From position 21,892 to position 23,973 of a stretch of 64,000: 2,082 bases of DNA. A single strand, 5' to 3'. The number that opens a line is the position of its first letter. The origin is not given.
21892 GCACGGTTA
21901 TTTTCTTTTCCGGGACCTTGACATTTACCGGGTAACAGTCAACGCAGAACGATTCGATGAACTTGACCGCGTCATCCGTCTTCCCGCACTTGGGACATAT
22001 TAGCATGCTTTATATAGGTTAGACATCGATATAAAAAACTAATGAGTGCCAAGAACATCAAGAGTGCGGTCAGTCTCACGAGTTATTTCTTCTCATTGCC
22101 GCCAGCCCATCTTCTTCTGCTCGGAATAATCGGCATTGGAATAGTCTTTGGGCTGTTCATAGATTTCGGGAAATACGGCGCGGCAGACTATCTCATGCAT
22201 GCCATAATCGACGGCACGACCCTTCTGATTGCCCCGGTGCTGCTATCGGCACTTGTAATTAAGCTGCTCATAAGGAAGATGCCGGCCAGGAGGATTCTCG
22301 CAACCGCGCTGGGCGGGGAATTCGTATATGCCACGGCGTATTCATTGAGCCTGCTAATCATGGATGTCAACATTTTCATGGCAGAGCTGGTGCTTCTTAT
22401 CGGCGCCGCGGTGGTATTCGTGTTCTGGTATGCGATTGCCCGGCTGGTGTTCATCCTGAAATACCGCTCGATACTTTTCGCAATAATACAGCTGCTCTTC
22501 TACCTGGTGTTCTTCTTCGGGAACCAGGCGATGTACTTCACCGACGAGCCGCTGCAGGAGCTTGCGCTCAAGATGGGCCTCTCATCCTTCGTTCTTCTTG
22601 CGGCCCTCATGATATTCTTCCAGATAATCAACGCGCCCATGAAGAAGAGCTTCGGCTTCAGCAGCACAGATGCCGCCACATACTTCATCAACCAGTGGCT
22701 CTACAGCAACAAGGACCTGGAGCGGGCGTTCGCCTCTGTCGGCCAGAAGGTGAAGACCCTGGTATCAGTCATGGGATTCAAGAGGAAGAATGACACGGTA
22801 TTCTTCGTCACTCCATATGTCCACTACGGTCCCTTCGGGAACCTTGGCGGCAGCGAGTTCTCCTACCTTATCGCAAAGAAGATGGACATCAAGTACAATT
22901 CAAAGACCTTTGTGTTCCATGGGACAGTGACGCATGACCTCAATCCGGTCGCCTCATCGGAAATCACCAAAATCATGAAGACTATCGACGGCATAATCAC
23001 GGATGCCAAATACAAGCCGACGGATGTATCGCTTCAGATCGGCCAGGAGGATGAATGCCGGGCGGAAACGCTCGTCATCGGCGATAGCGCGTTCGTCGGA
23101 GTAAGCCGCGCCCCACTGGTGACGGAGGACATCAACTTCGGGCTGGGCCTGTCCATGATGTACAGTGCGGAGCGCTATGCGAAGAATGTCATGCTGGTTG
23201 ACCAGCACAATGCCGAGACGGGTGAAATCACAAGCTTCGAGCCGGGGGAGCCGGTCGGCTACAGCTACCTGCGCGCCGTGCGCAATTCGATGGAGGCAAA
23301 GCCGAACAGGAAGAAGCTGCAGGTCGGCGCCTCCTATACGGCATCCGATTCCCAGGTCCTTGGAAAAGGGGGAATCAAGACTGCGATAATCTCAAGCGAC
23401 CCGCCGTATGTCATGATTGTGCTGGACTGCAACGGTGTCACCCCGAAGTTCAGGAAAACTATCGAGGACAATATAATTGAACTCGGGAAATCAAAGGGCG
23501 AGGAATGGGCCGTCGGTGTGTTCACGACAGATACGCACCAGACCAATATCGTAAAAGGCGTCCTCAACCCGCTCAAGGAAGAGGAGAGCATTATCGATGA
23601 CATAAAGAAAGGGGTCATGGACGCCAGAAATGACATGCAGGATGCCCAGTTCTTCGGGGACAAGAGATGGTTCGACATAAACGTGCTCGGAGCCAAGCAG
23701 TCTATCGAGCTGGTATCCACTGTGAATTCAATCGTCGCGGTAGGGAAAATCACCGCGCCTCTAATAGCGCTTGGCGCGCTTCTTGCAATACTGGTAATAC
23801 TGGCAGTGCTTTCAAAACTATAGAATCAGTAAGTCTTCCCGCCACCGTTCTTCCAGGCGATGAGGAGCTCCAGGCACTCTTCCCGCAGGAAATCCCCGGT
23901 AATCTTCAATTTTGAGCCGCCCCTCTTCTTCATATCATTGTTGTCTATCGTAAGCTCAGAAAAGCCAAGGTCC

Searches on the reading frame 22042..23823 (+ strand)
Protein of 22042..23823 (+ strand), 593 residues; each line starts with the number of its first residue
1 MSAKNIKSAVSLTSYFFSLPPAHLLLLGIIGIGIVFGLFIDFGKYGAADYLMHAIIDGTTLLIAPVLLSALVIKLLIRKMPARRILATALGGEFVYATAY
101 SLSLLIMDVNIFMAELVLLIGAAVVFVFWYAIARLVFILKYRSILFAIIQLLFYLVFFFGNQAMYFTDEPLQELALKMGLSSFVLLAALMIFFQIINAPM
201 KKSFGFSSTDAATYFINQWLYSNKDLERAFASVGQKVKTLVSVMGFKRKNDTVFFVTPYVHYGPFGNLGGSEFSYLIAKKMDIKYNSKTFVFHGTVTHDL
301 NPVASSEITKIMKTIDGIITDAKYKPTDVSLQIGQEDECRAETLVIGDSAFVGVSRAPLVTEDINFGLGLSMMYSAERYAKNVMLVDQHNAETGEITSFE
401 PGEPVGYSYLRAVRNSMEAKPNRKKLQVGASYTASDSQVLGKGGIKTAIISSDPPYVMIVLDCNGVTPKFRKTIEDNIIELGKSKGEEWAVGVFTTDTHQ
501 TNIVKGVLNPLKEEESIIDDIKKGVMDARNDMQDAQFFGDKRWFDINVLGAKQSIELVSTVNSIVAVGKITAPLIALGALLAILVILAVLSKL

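Call 71: search_protein_families(library=pfam, proteins=[window:22042-23823:+], max_evalue=0.0001)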
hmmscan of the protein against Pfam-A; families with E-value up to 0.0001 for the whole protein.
window:22042-23823:+ (593 aa): 1 family
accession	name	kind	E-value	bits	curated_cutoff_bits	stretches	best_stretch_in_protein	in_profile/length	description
PF09843.14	DUF2070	-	1.1e-99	334.7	30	1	12-581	4-559/561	Predicted membrane protein (DUF2070)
